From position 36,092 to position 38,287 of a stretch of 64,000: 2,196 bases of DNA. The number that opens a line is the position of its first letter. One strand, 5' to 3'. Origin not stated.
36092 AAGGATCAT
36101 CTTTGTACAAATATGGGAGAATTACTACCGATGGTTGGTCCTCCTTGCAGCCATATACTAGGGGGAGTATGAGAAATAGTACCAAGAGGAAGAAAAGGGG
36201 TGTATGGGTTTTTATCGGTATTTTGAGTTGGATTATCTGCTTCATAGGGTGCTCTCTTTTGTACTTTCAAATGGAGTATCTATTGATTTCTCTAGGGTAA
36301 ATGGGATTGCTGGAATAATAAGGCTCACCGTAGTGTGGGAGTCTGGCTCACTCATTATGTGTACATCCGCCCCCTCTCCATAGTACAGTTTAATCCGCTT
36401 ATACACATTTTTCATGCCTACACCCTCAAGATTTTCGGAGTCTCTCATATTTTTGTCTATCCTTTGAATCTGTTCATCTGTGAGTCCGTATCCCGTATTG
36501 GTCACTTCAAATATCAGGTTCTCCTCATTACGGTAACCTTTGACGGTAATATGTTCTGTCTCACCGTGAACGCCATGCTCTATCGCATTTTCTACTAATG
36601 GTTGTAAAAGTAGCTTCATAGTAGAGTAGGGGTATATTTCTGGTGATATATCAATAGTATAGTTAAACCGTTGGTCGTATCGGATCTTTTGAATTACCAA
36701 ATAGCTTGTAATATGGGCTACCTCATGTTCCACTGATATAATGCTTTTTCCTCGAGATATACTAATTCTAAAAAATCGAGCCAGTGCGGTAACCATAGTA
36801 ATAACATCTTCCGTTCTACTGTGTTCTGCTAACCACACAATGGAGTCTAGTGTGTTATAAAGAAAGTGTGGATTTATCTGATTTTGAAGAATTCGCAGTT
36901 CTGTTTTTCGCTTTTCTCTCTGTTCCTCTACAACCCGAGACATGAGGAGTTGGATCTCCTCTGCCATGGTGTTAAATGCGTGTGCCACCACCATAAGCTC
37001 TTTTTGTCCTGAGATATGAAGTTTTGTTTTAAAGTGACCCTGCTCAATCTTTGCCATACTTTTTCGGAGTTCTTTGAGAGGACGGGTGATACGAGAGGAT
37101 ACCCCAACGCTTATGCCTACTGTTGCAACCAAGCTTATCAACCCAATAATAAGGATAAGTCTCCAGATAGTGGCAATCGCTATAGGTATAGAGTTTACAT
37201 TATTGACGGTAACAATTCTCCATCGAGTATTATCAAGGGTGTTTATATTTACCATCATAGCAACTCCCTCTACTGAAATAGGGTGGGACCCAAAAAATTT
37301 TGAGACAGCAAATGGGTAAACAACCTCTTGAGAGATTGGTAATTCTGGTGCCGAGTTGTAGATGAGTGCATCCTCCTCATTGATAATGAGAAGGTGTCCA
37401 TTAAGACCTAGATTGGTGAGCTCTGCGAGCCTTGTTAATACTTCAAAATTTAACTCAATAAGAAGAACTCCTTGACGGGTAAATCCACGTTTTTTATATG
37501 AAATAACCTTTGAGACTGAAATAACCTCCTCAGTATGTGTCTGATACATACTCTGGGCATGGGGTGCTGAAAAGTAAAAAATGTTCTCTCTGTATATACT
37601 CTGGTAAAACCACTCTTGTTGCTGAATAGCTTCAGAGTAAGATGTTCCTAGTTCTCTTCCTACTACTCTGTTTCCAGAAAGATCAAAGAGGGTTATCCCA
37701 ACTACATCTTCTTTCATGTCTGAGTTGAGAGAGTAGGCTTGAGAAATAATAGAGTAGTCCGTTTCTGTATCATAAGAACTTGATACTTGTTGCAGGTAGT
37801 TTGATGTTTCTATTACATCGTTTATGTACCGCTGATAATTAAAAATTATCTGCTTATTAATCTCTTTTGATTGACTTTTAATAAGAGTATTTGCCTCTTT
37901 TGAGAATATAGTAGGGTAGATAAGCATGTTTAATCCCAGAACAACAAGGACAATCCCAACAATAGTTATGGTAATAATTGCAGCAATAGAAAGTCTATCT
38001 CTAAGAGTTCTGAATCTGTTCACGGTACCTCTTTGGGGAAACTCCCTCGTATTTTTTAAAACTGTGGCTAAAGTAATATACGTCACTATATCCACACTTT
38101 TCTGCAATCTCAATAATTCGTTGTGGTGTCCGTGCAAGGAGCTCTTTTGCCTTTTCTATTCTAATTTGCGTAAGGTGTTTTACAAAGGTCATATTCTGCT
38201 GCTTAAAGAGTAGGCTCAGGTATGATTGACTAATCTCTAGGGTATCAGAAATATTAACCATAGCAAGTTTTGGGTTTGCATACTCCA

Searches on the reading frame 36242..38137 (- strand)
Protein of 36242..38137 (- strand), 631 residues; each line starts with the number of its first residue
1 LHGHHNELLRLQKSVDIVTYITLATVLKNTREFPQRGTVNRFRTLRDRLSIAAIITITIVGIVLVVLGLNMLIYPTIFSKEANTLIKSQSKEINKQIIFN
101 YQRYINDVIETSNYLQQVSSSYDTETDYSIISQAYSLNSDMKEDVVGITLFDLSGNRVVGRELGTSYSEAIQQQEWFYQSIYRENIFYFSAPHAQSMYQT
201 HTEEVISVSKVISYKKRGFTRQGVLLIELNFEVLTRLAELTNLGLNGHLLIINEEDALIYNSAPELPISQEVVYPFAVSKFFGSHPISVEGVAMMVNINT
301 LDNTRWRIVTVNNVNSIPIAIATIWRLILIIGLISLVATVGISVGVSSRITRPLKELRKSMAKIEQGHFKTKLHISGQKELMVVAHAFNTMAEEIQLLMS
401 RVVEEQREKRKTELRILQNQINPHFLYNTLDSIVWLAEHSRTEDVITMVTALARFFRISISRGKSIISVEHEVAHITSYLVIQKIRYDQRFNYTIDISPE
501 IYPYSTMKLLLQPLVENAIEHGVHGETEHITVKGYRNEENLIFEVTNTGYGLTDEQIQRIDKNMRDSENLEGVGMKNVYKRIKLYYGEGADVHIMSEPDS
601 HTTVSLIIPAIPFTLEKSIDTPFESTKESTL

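Call 52: search_protein_families(library=pfam, proteins=[window:36242-38137:-])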
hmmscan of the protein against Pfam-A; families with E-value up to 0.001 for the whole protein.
window:36242-38137:- (631 aa): 5 families
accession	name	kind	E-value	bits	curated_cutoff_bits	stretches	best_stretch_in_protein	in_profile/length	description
PF06580.19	His_kinase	-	8.8e-26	90.4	25.2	1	412-491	1-81/81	Histidine kinase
PF02518.31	HATPase_c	-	2.5e-11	44.4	26.4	1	507-610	6-109/111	Histidine kinase-, DNA gyrase B-, and HSP90-like ATPase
PF00672.30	HAMP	-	8.8e-11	42.4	25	1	346-396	2-52/53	HAMP domain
PF02743.24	dCache_1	-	6.2e-06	26.4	45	1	86-310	3-239/240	Cache domain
PF14501.12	HATPase_c_5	-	8.7e-05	22.8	22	1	512-588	11-85/102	GHKL domain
